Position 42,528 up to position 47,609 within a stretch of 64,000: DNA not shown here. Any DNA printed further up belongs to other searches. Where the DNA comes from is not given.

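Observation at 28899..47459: Cluster of four large secreted enzymes carrying T9SS-type C-terminal sorting domains in a flagellated, non-Bacteroidetes-like genome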

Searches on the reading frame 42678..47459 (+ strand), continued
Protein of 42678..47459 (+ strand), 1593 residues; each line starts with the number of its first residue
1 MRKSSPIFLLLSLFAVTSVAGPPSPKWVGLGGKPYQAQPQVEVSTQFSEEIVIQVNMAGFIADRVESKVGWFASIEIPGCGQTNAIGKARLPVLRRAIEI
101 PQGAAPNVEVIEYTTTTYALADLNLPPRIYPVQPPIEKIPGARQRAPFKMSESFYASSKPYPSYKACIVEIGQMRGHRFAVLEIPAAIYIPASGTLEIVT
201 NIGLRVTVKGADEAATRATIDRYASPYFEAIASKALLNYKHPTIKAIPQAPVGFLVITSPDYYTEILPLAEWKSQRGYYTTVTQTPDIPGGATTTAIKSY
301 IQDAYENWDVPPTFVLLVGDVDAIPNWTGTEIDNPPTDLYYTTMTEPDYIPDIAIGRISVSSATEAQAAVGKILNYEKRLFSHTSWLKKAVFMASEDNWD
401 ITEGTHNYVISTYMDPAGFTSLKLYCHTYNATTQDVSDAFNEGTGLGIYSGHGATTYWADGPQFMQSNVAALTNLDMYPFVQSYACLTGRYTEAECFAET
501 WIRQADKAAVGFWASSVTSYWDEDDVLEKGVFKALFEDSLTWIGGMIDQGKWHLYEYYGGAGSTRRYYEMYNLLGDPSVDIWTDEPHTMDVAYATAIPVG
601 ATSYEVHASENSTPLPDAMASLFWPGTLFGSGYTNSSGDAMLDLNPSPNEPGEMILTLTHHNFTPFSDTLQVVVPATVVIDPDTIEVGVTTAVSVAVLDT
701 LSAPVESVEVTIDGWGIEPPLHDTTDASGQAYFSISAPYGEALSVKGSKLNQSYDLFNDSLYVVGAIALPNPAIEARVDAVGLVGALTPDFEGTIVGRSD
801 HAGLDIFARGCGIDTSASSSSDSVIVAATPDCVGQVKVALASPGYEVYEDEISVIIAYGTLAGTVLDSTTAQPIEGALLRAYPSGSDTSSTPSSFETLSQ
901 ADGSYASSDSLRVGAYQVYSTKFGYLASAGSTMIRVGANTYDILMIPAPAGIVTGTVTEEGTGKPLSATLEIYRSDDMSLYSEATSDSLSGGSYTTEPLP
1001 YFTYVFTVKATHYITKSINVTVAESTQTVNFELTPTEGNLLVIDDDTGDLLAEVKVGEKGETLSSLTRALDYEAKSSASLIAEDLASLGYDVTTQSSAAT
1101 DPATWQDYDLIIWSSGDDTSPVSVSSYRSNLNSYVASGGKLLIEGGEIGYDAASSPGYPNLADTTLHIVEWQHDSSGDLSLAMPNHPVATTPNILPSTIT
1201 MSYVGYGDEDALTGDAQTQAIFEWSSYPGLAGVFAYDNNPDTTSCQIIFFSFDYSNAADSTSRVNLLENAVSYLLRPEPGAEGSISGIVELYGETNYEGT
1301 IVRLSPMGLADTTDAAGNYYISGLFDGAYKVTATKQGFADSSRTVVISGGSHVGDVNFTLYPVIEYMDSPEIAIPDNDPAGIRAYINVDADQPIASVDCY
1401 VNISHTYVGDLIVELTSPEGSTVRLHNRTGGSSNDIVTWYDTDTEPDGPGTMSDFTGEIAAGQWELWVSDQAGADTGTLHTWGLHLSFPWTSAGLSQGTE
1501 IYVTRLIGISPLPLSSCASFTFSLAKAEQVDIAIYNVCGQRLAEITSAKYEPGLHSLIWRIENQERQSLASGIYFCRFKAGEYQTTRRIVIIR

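Call 24: search_protein_families(library=ncbifam, proteins=[P0047, P0050, P0068, P0088, P0093, P0103, P0107, P0115], max_evalue=0.001)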
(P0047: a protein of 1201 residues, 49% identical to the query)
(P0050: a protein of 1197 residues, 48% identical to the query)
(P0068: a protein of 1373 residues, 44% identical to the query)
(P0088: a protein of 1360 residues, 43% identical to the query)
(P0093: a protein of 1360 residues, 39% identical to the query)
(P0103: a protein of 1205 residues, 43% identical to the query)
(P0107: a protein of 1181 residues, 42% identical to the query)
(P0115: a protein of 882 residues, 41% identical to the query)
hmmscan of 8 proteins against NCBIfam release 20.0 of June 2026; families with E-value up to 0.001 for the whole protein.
P0047 (1201 aa): 10 families
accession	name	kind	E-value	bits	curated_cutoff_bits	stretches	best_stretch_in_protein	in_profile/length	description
NF033707.1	T9SS_sortase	equivalog_domain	5.9e-25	87.1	420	2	250-517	367-674/1095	type IX secretion system sortase PorU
NF038112.1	myxo_dep_M36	subfamily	1.3e-22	78.8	1500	1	803-1097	863-1170/1604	myxosortase-dependent M36 family metallopeptidase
NF052324.1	PorU_rel_Nterm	equivalog_domain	2e-17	62.7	450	1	331-581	506-766/879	putative type IX secretion system sortase PorU2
NF038111.1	rhom_dep_M36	equivalog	4.5e-15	54.2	1700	1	962-1100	1028-1170/1315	rhombosortase-dependent M36 family metallopeptidase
TIGR03900.1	prc_long_Delta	hypoth_equivalog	8.8e-13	47.1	660.95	2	682-784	668-765/973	MXAN_5808 family serine peptidase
NF052323.1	T9SSA_dep_M6i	equivalog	1.9e-07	29.4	600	1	1116-1192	959-1029/1043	T9SS-dependent M6-like inactivated metalloprotease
NF038128.1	choice_anch_J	domain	1.1e-06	29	30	1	920-1093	3-162/162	choice-of-anchor J domain-containing protein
NF005176.1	PRK06655.1-1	equivalog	4e-06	26.9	230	1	1137-1187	98-148/197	flagellar hook assembly protein FlgD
TIGR04183.1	Por_Secre_tail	domain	3.1e-05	23.9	23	1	1119-1191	3-63/72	T9SS type A sorting domain-containing protein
NF009276.0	PRK12633.1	equivalog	0.00087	19.1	383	0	1126-1188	118-181/234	flagellar basal body rod modification protein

P0050 (1197 aa): 11 families
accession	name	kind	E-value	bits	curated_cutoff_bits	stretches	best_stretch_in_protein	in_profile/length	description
NF033707.1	T9SS_sortase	equivalog_domain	2.5e-30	104.9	420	2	248-578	367-732/1095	type IX secretion system sortase PorU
NF052324.1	PorU_rel_Nterm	equivalog_domain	8.3e-20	70.6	450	1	328-580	505-767/879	putative type IX secretion system sortase PorU2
NF038112.1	myxo_dep_M36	subfamily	1.2e-18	65.7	1500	1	812-1094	875-1170/1604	myxosortase-dependent M36 family metallopeptidase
NF038111.1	rhom_dep_M36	equivalog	1.9e-14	52.1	1700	1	967-1097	1036-1170/1315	rhombosortase-dependent M36 family metallopeptidase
TIGR03900.1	prc_long_Delta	hypoth_equivalog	2.2e-10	39.2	660.95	2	673-753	661-738/973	MXAN_5808 family serine peptidase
NF038128.1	choice_anch_J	domain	5e-08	33.3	30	1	917-1090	3-162/162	choice-of-anchor J domain-containing protein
NF005176.1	PRK06655.1-1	equivalog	1.9e-07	31.2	230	1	1130-1185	95-150/197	flagellar hook assembly protein FlgD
NF052323.1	T9SSA_dep_M6i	equivalog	7.4e-07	27.5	600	1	1113-1191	960-1032/1043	T9SS-dependent M6-like inactivated metalloprotease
NF009276.0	PRK12633.1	equivalog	3.1e-06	27.1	383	1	1124-1186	120-183/234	flagellar basal body rod modification protein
TIGR04183.1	Por_Secre_tail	domain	3.2e-06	27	23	1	1115-1191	3-67/72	T9SS type A sorting domain-containing protein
NF052228.1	T9SS_PorZ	equivalog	0.00053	18.5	260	1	1128-1188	693-746/757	type IX secretion system anionic LPS delivery protein PorZ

P0068 (1373 aa): 6 families
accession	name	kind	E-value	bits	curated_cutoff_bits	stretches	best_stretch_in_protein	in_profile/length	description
NF033707.1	T9SS_sortase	equivalog_domain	1.7e-20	72.4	420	1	343-595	476-735/1095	type IX secretion system sortase PorU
NF052324.1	PorU_rel_Nterm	equivalog_domain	9.1e-13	47.3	450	1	336-596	504-769/879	putative type IX secretion system sortase PorU2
TIGR04183.1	Por_Secre_tail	domain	2.8e-12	46.4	23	1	1295-1370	2-70/72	T9SS type A sorting domain-containing protein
NF038113.1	T9SSA_dep_M36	equivalog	1.8e-09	36.3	885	1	1294-1371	795-868/869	T9SS-dependent M36 family metallopeptidase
NF052323.1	T9SSA_dep_M6i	equivalog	2.3e-09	35.8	600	1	1294-1361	960-1027/1043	T9SS-dependent M6-like inactivated metalloprotease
TIGR03900.1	prc_long_Delta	hypoth_equivalog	1.5e-07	29.8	660.95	1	705-852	566-714/973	MXAN_5808 family serine peptidase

P0088 (1360 aa): 5 families
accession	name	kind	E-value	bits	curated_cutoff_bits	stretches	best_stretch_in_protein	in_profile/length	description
NF033707.1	T9SS_sortase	equivalog_domain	3.1e-16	58.2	420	2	342-531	492-695/1095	type IX secretion system sortase PorU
TIGR04183.1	Por_Secre_tail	domain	2.5e-09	37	23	1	1282-1357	2-70/72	T9SS type A sorting domain-containing protein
NF052324.1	PorU_rel_Nterm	equivalog_domain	5.9e-09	34.6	450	1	325-533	505-723/879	putative type IX secretion system sortase PorU2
NF038113.1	T9SSA_dep_M36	equivalog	9.7e-07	27.3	885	1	1277-1358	791-868/869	T9SS-dependent M36 family metallopeptidase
NF052323.1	T9SSA_dep_M6i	equivalog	3.9e-06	25.1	600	1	1280-1350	959-1028/1043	T9SS-dependent M6-like inactivated metalloprotease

P0093 (1360 aa): 6 families
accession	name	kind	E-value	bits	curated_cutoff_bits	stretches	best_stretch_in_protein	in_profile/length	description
NF033707.1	T9SS_sortase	equivalog_domain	1.4e-13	49.4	420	1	344-529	494-693/1095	type IX secretion system sortase PorU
NF052324.1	PorU_rel_Nterm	equivalog_domain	1.3e-10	40.1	450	1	325-537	505-727/879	putative type IX secretion system sortase PorU2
TIGR04183.1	Por_Secre_tail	domain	5.8e-09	35.8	23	1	1283-1357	3-70/72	T9SS type A sorting domain-containing protein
TIGR03900.1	prc_long_Delta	hypoth_equivalog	5.1e-08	31.3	660.95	1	688-861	561-736/973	MXAN_5808 family serine peptidase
NF052323.1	T9SSA_dep_M6i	equivalog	5.6e-08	31.2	600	1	1281-1350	960-1028/1043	T9SS-dependent M6-like inactivated metalloprotease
NF038113.1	T9SSA_dep_M36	equivalog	2.9e-06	25.7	885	1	1279-1358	793-868/869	T9SS-dependent M36 family metallopeptidase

P0103 (1205 aa): 7 families
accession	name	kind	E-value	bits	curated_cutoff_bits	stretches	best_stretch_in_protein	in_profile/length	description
NF033707.1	T9SS_sortase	equivalog_domain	4.8e-18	64.2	420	1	346-574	495-733/1095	type IX secretion system sortase PorU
NF052324.1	PorU_rel_Nterm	equivalog_domain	2e-17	62.7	450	1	331-573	510-765/879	putative type IX secretion system sortase PorU2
TIGR04183.1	Por_Secre_tail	domain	2.7e-13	49.7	23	1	1127-1203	2-71/72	T9SS type A sorting domain-containing protein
NF052323.1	T9SSA_dep_M6i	equivalog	2.7e-09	35.6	600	1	1127-1193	961-1027/1043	T9SS-dependent M6-like inactivated metalloprotease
NF038113.1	T9SSA_dep_M36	equivalog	4.4e-09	35.1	885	1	1125-1203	794-868/869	T9SS-dependent M36 family metallopeptidase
TIGR03900.1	prc_long_Delta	hypoth_equivalog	1.5e-07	29.8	660.95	1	667-764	665-760/973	MXAN_5808 family serine peptidase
NF050177.1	TapA_OM_Porphy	equivalog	0.00027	19.8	500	1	1126-1203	473-543/544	TapA/TapC family T9SS-dependent outer membrane protein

P0107 (1181 aa): 6 families
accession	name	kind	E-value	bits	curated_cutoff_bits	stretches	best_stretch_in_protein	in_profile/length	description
NF033707.1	T9SS_sortase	equivalog_domain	5e-21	74.1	420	1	334-572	495-735/1095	type IX secretion system sortase PorU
NF052324.1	PorU_rel_Nterm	equivalog_domain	3.6e-19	68.5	450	1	316-572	507-768/879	putative type IX secretion system sortase PorU2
TIGR03900.1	prc_long_Delta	hypoth_equivalog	2.5e-05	22.5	660.95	1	681-823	568-708/973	MXAN_5808 family serine peptidase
NF005176.1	PRK06655.1-1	equivalog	3.2e-05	23.9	230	1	1112-1168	94-149/197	flagellar hook assembly protein FlgD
TIGR04183.1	Por_Secre_tail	domain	6e-05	22.9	23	1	1099-1170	3-62/72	T9SS type A sorting domain-containing protein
NF038112.1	myxo_dep_M36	subfamily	0.00059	17.1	1500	0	677-750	876-949/1604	myxosortase-dependent M36 family metallopeptidase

P0115 (882 aa): 2 families
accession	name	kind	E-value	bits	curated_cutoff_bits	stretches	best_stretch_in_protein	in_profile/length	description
NF033707.1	T9SS_sortase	equivalog_domain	7.6e-16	56.9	420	1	308-571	474-744/1095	type IX secretion system sortase PorU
NF052324.1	PorU_rel_Nterm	equivalog_domain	1.3e-07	30.2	450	1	308-560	509-766/879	putative type IX secretion system sortase PorU2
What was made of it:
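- On T9SS cargo: C25 paralogues are not PorU (call 24).
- On PorU sortase (NF033707): Eight paralogues score 49-105 bits (call 24).
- C25 paralogues are not PorU: 49-105 bits against a cut-off of 420 (call 24).
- Tried and rejected: PorU hunt among C25 homologues (call 24): all were cargo-like paralogues.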

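Call 32: search_solved_structures(query=window:42678-47459:+, max_evalue=0.001)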
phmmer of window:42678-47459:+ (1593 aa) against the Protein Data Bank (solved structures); distinct sequences matched with E-value up to 0.001: 5.
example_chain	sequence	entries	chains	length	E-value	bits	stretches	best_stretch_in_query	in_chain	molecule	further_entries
4rbm_A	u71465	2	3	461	1.4e-39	138.4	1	249-675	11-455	Lys-gingipain W83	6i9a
4tkx_L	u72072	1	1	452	4e-39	136.8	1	249-672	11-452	Lys-gingipain W83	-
1cvr_A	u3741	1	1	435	8.7e-39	135.7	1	254-663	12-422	GINGIPAIN R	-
4ief_B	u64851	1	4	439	2.7e-38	134.1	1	254-663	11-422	Gingipain R2 Mature Domain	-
5mun_A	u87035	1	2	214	2e-22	81.5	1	63-237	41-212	Lys-gingipain W83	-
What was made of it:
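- On Gingipain-type peptidase C25: Kgp/RgpB structures match at E 1e-39 and the prodomain 5mun at 2e-22 (call 32).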

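Call 34: find_related_loci(query=window:42678-47459:+, collection=metagenome_contigs, flank=10000)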
Query window:42678-47459:+ (1593 aa) in metagenome_contigs; peptide patterns used: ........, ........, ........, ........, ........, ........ (x = any residue, [..] = any of these).
47 stretches matched a pattern; 1 encode a relative of the query (tblastn E <= 1e-3); 1 distinct loci.
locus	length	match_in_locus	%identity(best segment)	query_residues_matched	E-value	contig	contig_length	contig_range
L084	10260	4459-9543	28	24-1586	4e-58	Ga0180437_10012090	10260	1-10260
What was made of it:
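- Tried and rejected: metagenome_contigs scan with the single C25 protein (call 34): returned one distant locus (28% identity) and used up the scan.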

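Call 36: find_encoding_contigs(protein=P0007, flank=10000, max_places=2)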
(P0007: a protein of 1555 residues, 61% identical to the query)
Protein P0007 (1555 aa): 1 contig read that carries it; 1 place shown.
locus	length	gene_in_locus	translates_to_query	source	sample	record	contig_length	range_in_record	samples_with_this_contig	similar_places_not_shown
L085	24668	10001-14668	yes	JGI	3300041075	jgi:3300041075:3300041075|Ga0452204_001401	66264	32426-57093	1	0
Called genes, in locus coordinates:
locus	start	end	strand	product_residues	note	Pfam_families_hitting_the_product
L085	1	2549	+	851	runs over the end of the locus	PF11897:DUF3417, PF00343:Phosphorylase, PF28476:GlgP_C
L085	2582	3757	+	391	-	PF00365:PFK, PF01513:NAD_kinase (faint)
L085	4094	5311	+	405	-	PF00884:Sulfatase, PF01663:Phosphodiest (faint)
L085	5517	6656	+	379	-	PF20539:DUF6754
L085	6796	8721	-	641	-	PF12796:Ank_2, PF13857:Ank_5, PF12796:Ank_2, PF13637:Ank_4, PF12796:Ank_2, PF13857:Ank_5, PF13637:Ank_4, PF12796:Ank_2, +11 more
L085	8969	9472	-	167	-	PF04073:tRNA_edit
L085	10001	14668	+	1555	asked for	PF08126:Propeptide_C25, PF01364:Peptidase_C25, PF18962:Por_Secre_tail (faint), PF13715:CarbopepD_reg_2 (faint), PF13620:CarboxypepD_reg (weak), PF01483:P_proprotein, PF13860:FlgD_ig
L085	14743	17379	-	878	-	PF25852:DUF6242_C (weak), PF15902:Sortilin-Vps10 (weak), PF13860:FlgD_ig, PF18962:Por_Secre_tail (weak)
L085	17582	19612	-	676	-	PF06808:DctM, PF11874:DUF3394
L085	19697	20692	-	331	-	PF16868:NMT1_3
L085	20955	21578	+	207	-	-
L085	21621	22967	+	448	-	PF00004:AAA (weak)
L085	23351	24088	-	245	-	PF14371:DUF4412 (weak)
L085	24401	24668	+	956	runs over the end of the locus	PF08668:HDOD (faint), PF01966:HD, PF13487:HD_5, PF01966:HD, PF13487:HD_5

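Call 49: find_encoding_contigs(protein=P0034, flank=10000, max_places=2)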
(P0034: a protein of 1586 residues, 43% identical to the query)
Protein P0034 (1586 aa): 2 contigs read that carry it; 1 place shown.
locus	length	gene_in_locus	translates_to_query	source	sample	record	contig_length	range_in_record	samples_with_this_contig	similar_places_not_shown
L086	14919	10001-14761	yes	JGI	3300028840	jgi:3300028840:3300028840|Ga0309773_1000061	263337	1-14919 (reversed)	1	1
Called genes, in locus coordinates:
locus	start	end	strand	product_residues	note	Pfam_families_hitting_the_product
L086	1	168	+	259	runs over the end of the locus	PF13489:Methyltransf_23 (faint), PF13847:Methyltransf_31, PF08241:Methyltransf_11, PF08242:Methyltransf_12 (weak), PF13649:Methyltransf_25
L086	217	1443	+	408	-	PF00557:Peptidase_M24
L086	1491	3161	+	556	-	PF01565:FAD_binding_4, PF02913:FAD-oxidase_C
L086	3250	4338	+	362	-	PF13480:Acetyltransf_6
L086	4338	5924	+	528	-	PF01943:Polysacc_synt, PF13440:Polysacc_synt_3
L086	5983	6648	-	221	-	PF01895:PhoU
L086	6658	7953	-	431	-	PF02690:Na_Pi_cotrans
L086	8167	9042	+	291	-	PF05681:Fumerase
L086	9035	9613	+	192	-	PF05683:Fumerase_C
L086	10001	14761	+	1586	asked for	PF08126:Propeptide_C25, PF01364:Peptidase_C25, PF13620:CarboxypepD_reg, PF01483:P_proprotein, PF13860:FlgD_ig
